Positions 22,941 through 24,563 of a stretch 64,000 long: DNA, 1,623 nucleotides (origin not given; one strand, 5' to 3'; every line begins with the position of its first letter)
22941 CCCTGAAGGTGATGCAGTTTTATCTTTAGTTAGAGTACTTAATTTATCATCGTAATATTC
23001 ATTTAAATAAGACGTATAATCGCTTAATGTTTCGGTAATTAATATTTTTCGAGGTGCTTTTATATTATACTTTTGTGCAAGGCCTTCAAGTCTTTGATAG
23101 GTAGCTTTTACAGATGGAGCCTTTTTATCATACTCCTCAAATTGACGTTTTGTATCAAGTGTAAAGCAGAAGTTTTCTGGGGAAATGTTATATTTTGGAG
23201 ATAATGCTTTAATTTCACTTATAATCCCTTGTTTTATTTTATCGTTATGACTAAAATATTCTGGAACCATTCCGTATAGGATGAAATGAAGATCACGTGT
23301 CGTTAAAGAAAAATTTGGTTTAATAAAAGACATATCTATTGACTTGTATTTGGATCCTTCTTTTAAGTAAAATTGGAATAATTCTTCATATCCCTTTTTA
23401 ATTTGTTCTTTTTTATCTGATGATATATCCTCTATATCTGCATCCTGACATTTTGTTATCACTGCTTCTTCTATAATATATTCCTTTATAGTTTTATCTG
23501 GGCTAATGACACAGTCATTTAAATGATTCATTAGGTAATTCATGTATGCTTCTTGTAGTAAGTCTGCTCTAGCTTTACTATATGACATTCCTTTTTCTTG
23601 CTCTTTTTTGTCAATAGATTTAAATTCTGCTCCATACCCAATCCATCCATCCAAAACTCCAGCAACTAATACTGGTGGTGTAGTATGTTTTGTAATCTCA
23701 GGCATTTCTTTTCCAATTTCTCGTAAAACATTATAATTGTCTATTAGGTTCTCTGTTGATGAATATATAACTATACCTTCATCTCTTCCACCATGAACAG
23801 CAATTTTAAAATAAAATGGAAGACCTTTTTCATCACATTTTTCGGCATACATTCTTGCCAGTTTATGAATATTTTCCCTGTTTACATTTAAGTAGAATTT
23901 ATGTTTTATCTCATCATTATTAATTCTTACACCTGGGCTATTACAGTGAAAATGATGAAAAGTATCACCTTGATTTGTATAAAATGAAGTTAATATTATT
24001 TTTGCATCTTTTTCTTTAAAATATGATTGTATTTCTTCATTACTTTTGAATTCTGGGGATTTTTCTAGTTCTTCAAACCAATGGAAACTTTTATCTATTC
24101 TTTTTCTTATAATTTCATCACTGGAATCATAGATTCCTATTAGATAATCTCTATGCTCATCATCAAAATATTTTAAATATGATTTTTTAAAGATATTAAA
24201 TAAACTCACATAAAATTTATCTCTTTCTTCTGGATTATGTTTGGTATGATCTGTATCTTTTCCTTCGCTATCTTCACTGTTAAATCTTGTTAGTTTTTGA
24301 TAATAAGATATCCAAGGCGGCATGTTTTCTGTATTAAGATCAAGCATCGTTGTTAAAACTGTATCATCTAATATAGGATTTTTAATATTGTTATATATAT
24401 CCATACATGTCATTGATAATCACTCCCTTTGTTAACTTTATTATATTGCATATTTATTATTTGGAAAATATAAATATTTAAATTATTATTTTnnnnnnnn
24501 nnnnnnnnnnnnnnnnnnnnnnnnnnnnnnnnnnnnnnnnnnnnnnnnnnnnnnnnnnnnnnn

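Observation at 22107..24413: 768-aa orphan protein with unassignable N-terminal domain, internal 45-aa-spaced repeat and long coiled-coil tail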

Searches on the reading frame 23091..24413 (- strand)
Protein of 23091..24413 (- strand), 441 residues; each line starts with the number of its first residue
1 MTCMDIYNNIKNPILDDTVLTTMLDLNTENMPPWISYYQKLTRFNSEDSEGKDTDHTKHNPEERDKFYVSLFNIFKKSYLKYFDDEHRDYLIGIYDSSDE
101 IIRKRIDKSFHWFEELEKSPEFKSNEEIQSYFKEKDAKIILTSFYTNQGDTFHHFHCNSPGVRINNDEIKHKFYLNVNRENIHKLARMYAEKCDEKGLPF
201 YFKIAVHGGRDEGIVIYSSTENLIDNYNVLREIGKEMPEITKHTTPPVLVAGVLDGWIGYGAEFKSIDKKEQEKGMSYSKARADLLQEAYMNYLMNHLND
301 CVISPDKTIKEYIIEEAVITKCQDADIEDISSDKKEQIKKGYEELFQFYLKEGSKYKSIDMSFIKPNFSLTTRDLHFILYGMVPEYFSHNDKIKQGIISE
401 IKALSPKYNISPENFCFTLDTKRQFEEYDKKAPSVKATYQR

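Call 17: search_solved_structures(query=A1, max_evalue=10, show_alignments=3)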
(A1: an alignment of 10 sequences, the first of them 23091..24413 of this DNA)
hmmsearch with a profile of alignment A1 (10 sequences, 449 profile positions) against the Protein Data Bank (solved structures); distinct sequences matched with E-value up to 10: 8.
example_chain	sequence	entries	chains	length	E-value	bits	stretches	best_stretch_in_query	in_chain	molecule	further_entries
4yy0_B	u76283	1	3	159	0.34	13.2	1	244-309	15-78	HA2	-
4yy9_B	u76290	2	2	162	0.39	13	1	244-309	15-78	HA2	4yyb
4yy1_B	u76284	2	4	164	0.43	12.9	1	244-309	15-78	HA2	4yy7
4xkd_B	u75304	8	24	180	0.59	12.4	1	244-308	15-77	Hemagglutinin HA2 chain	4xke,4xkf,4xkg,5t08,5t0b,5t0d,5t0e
4wst_B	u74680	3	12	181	0.68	12.2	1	244-308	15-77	Hemagglutinin HA2 chain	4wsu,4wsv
6wex_F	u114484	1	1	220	1.1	11.5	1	244-306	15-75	Hemagglutinin HA2 chain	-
3blv_B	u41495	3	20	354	1.6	11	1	180-237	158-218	Isocitrate dehydrogenase [NAD] subunit 2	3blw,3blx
2on7_A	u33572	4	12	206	1.7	10.9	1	16-110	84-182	Na Glutathione S-transferase 1 | Glutathione S-transferase-1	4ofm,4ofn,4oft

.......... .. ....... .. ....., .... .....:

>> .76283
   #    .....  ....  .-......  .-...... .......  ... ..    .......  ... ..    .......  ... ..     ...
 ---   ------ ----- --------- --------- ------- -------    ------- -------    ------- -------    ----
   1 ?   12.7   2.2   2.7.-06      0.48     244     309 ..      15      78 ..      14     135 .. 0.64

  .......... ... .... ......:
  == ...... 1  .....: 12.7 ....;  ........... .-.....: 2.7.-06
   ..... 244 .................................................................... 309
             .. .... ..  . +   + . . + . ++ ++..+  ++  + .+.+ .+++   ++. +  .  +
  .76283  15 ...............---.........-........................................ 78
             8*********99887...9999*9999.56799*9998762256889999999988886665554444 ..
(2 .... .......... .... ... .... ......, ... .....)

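Call 29: predict_structure(alignment_id=A1)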
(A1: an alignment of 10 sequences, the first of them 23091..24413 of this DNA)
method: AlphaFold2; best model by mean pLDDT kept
length: 441 residues; sequences in the alignment: 10
mean_pLDDT: 83.2   pTM: 0.81
mean pLDDT of the five models: 83.2, 82.6, 81.3, 81.1, 78.4
residues with pLDDT >= 90: 140; 70-90: 244; 50-70: 41; < 50: 16
segments of 3 or more residues with pLDDT < 50: 266-274, 437-441
pLDDT, mean of each block of 10 residues (from residue 1): 91 91 80 73 76 78 93 88 78 89 87 89 91 86 72 75 67 89 93 90 79 86 91 90 78 90 62 61 89 87 76 89 85 90 91 84 86 82 74 91 92 90 89 56 32
secondary structure, 60 per line:
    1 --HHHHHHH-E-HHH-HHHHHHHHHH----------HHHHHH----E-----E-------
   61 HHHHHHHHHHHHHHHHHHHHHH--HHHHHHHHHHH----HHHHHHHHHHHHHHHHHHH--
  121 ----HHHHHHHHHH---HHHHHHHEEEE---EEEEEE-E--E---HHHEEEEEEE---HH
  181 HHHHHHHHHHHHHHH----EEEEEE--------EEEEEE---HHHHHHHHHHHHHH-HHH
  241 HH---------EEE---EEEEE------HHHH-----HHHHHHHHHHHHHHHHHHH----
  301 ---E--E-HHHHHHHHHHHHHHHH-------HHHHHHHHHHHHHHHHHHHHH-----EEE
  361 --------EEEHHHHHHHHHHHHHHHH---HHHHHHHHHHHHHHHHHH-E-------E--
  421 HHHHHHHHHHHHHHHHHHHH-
elements in order: H3-9 H17-26 H37-42 H61-82 H85-95 H100-118 H125-134 H138-144 E145-148 E152-157 E169-175 H179-195 E200-205 E214-219 H223-236 H238-242 E252-254 E258-262 H269-272 H278-296 H309-324 H332-352 E358-360 E369-371 H372-387 H391-408 H421-440

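Call 31: search_protein_representatives(alignment_id=A1)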
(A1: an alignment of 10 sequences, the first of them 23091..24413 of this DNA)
Query: 10 sequences, 449 profile positions. Proteins with E-value up to 0.001 (for the whole library): 1126; up to 1e-10: 829; up to 1e-30: 395. The best 150 are listed.
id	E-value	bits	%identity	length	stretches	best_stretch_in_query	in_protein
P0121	3.0e-213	725.4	-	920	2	3-439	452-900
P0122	1.5e-192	657.2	-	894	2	2-448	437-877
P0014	5.0e-167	573.0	-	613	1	1-447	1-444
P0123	8.6e-165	565.7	-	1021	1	1-445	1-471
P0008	1.1e-157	542.2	-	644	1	1-449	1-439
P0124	1.4e-156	538.6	-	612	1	1-447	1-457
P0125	1.8e-154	531.6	-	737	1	4-443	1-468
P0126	3.9e-152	524.0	-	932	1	1-447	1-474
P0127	1.9e-151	521.7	-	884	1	1-446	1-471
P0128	6.8e-150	516.6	-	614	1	1-447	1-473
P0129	2.1e-147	508.4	-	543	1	1-439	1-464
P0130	2.7e-146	504.7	-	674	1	1-447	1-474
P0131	1.6e-144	498.8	-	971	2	5-441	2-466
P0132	1.3e-141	489.2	-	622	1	1-443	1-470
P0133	1.4e-138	479.3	-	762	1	1-449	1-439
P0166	1.8e-113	396.5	-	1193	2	1-444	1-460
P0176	1.6e-109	383.5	-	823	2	1-445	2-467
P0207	5.5e-97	342.2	-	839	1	2-442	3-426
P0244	1.8e-85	304.2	-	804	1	3-443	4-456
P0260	3.4e-80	286.8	-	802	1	3-444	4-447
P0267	2.1e-78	280.9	-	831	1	3-446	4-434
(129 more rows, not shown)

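Call 35: find_related_loci(query=A1, collection=genome_contigs, flank=6000)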
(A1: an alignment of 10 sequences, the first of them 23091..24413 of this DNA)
Query A1 (441 aa) in genome_contigs; peptide patterns used: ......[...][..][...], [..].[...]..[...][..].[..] (x = any residue, [..] = any of these).
268 stretches matched a pattern; 57 encode a relative of the query (tblastn E <= 1e-3); 57 distinct loci.
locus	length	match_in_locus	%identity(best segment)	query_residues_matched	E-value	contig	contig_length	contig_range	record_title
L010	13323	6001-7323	71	1-441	0e+0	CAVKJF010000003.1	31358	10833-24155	bacterium isolate G02637-L1_cleanbin_000040 genome assembly, contig: Spades_G02637-L1_contig_508, whole genome shotgun s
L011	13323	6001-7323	70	1-441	0e+0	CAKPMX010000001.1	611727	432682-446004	MAG: uncultured Bacilli bacterium isolate REFINED_METABAT215_TOP10_CONTIGS_1500_ASSEMBLY_K77_MERGED__Nepal_MoBio_Fiber-H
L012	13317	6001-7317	35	1-440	1e-76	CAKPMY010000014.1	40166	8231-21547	MAG: uncultured Bacilli bacterium isolate REFINED_METABAT215_TOP10_CONTIGS_1500_ASSEMBLY_K77_MERGED__Hadza_MoBio_hadza-A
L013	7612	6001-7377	27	1-440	3e-37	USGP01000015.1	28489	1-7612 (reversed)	uncultured Tenericutes bacterium isolate UMGS1700 genome assembly, contig: NODE_828_length_28489_cov_4.268306, whole gen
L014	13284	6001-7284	27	1-417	2e-37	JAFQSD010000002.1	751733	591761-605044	MAG: Bacilli bacterium isolate RGIG2101 Goat_Colon-3__c64624, whole genome shotgun sequence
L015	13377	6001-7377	27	1-440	1e-33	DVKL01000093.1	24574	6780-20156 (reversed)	MAG TPA_asm: Candidatus Faecimonas intestinavium isolate USAMLcec2-12447 USAMLcec2__C149247_L24574_SRR5280393, whole gen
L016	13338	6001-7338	26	4-430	1e-32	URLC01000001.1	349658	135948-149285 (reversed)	uncultured Tenericutes bacterium isolate UMGS1110 genome assembly, contig: NODE_1_length_349658_cov_10.9852, whole genom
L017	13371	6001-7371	25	1-440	1e-32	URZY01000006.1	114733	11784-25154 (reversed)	uncultured Tenericutes bacterium isolate UMGS1513 genome assembly, contig: NODE_49_length_114733_cov_66.543051, whole ge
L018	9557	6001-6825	31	4-289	4e-32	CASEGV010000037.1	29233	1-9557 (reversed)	uncultured Mycoplasmatota bacterium isolate A2_L3_372372_idba_bin.42 genome assembly, contig: A2_L3_372372_idba_bin.42.f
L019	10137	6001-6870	28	1-299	2e-32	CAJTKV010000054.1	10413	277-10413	MAG TPA_asm: uncultured Bacilli bacterium isolate MGBC102277 genome assembly, contig: MGBC102277.54, whole genome shotgu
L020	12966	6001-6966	28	1-330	3e-32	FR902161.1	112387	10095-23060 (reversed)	Clostridium sp. CAG:914 genomic scaffold, scf75, whole genome shotgun sequence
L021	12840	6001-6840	29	1-289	4e-32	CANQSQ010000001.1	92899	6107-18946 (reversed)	MAG: uncultured Bacilli bacterium isolate Lapin-026__bin111 genome assembly, contig: Lapin-026__NODE_203_length_92899_co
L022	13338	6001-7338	26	1-432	9e-32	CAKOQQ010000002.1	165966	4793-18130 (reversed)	MAG: uncultured Bacilli bacterium isolate REFINED_METABAT215_TOP10_CONTIGS_1500_ASSEMBLY_K77_MERGED__Hadza_PheChl_Fiber-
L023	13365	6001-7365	27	1-427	1e-31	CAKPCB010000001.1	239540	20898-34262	MAG: uncultured Bacilli bacterium isolate REFINED_METABAT215_TOP10_CONTIGS_1500_ASSEMBLY_K77_MERGED__Hadza_MoBio_hadza-I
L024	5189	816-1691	29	1-297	2e-31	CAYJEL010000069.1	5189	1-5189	MAG TPA_asm: uncultured Muribaculaceae bacterium isolate ERP123703_co2_118 genome assembly, contig: NODE_12221_length_51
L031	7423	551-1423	30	4-299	1e-29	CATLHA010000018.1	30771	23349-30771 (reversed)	MAG TPA_asm: uncultured Bacillales bacterium isolate MGG03199_1680015500 genome assembly, contig: ERR2497919_201, whole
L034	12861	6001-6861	30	7-299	3e-29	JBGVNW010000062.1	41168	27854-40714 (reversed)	MAG: Bacilli bacterium isolate fecal_MAG_225 fecal_MAG_225_contig_0062, whole genome shotgun sequence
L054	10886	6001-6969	27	4-331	2e-19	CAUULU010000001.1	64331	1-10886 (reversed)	MAG TPA_asm: uncultured Eubacteriales bacterium isolate SRR13061492_bin.13_MetaWRAP_v1.3_MAG genome assembly, contig: ER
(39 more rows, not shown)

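Call 39: search_protein_families(library=pfam, proteins=[P0123, P0126, P0127, P0131, P0166, P0176, P0207, P0244, P0260, P0267], max_evalue=0.001)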
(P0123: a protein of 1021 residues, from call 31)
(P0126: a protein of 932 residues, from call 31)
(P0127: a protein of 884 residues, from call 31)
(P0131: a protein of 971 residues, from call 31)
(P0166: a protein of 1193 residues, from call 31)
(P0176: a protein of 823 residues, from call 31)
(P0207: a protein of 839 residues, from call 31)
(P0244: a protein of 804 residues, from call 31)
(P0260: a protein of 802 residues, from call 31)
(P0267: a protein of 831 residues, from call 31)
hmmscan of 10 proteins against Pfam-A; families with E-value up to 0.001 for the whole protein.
P0123 (1021 aa): 1 family
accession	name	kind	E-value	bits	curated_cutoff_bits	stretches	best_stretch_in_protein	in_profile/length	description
PF17914.6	HopA1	-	7.2e-05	23.2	22.7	1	162-274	25-137/170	HopA1 effector protein family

P0126 (932 aa): 1 family
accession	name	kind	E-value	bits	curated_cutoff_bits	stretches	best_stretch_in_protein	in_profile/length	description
PF17914.6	HopA1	-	7.6e-06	26.3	22.7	1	164-282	26-144/170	HopA1 effector protein family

P0127 (884 aa): 1 family
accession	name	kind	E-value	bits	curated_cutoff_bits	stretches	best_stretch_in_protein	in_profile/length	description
PF17914.6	HopA1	-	0.00083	19.7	22.7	0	164-282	25-144/170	HopA1 effector protein family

P0131 (971 aa): 0 families

P0166 (1193 aa): 1 family
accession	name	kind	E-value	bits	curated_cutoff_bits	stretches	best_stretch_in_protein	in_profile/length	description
PF17914.6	HopA1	-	4.4e-07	30.4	22.7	1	150-276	18-144/170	HopA1 effector protein family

P0176 (823 aa): 1 family
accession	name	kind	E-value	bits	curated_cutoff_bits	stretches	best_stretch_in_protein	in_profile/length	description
PF17914.6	HopA1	-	8.3e-09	36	22.7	1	163-283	20-140/170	HopA1 effector protein family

P0207 (839 aa): 1 family
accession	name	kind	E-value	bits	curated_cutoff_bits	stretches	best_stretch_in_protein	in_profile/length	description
PF17914.6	HopA1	-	2.4e-06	28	22.7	1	158-278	26-145/170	HopA1 effector protein family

P0244 (804 aa): 1 family
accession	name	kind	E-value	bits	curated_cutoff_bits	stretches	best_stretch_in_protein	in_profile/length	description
PF17914.6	HopA1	-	7.1e-06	26.4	22.7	1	159-270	25-136/170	HopA1 effector protein family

P0260 (802 aa): 1 family
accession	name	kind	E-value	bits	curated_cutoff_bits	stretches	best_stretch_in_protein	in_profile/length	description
PF17914.6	HopA1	-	7.5e-07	29.6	22.7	1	164-284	24-144/170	HopA1 effector protein family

P0267 (831 aa): 0 families

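Call 67: fold_search(model_id=the predicted structure, library=viral)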
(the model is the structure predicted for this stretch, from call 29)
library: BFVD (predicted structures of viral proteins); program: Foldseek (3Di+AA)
matches with E <= 10: 197; with E <= 0.001: 1
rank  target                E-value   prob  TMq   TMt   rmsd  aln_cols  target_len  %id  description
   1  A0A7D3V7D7            3.2e-05  1.00  0.24  0.17  20.7       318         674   15  Glutamine amidotransferase [Fadolivirus FV1/VV64]
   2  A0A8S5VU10            1.7e-01  0.04  0.07  0.08  28.4       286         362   12  Uncharacterized protein [Ackermannviridae sp.]
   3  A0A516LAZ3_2          2.0e-01  0.06  0.12  0.04  26.1       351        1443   12  (no name in the UniProt tables at hand)
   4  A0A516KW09            2.1e-01  0.10  0.13  0.06  20.6       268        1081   11  (no name in the UniProt tables at hand)
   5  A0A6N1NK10            2.3e-01  0.23  0.16  0.10  19.5       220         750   11  Putative orfan [Tupanvirus soda lake]
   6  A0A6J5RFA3            2.8e-01  0.08  0.12  0.16  18.1       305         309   12  Endonuclease relaxase, MobA/VirD2 [uncultured Caudovirales phage]
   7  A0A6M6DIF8            3.3e-01  0.07  0.10  0.09  15.4       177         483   14  (no name in the UniProt tables at hand)
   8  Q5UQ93                4.1e-01  0.57  0.20  0.45   5.6       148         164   11  Uncharacterized protein L529 [Acanthamoeba polyphaga mimivirus]
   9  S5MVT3                4.3e-01  0.04  0.09  0.14  25.9       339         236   10  Uncharacterized protein [Sinorhizobium phage phiM12]
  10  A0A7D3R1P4            4.6e-01  0.25  0.20  0.38  14.2       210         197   12  DUF1917 protein [Fadolivirus FV1/VV64]
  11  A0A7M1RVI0            4.8e-01  0.14  0.19  0.28  19.7       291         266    8  Uncharacterized protein [uncultured phage cr118_1]
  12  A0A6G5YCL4            5.4e-01  0.08  0.14  0.17  12.9       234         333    8  (no name in the UniProt tables at hand)
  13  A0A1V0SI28            5.4e-01  0.02  0.08  0.07  27.6       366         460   13  Ankyrin repeat protein [Klosneuvirus KNV1]
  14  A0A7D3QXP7            6.0e-01  0.13  0.14  0.24  16.0       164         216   13  Uncharacterized protein [Fadolivirus FV1/VV64]
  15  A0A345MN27            7.5e-01  0.21  0.12  0.45   4.7        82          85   16  (no name in the UniProt tables at hand)
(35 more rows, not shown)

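Call 68: find_related_loci(query=A1, collection=viral_contigs, flank=8000)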
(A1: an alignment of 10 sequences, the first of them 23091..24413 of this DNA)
Query A1 (441 aa) in viral_contigs; peptide patterns used: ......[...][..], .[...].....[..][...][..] (x = any residue, [..] = any of these).
97 stretches matched a pattern, but none encodes a relative of the query by tblastn (E <= 1e-3).

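Call 80: search_protein_families(library=pfam, proteins=[L034:100-9012:+, L031:551-3721:+, L054:5989-8415:+], max_evalue=0.01)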
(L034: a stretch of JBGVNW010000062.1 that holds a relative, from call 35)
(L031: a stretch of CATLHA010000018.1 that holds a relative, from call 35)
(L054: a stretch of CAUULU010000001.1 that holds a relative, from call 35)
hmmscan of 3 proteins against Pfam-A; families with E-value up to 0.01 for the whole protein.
L034:100-9012:+ (2970 aa): 1 family
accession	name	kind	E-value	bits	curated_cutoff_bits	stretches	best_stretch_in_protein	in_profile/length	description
PF06757.18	Ins_allergen_rp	-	4.5e-12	46.6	23.2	1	1866-2004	6-140/174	Insect allergen related repeat, nitrile-specifier detoxification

L031:551-3721:+ (1056 aa): 2 families
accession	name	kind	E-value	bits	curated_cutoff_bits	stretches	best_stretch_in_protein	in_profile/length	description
PF17914.6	HopA1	-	9.7e-06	26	22.7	1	162-279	25-143/170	HopA1 effector protein family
PF04840.18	Vps16_C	-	0.0044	16.6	21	0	850-900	217-265/320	Vps16, C-terminal region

L054:5989-8415:+ (808 aa): 1 family
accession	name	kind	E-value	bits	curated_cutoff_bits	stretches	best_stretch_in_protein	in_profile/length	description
PF17914.6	HopA1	-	2.2e-07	31.4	22.7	1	168-319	26-159/170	HopA1 effector protein family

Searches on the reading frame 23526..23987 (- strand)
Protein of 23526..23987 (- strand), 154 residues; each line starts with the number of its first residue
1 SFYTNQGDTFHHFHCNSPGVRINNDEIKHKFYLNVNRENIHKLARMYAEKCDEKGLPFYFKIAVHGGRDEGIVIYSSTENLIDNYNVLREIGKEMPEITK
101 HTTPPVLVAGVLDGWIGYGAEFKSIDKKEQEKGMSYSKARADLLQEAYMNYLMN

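Call 53: search_solved_structures(query=A2, max_evalue=10, show_alignments=5)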
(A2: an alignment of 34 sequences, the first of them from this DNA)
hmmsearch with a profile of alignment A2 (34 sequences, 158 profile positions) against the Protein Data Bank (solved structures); distinct sequences matched with E-value up to 10: 1.
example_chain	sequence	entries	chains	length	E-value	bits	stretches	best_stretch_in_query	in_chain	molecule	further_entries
3blv_B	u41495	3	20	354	1.1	12.3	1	47-105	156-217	Isocitrate dehydrogenase [NAD] subunit 2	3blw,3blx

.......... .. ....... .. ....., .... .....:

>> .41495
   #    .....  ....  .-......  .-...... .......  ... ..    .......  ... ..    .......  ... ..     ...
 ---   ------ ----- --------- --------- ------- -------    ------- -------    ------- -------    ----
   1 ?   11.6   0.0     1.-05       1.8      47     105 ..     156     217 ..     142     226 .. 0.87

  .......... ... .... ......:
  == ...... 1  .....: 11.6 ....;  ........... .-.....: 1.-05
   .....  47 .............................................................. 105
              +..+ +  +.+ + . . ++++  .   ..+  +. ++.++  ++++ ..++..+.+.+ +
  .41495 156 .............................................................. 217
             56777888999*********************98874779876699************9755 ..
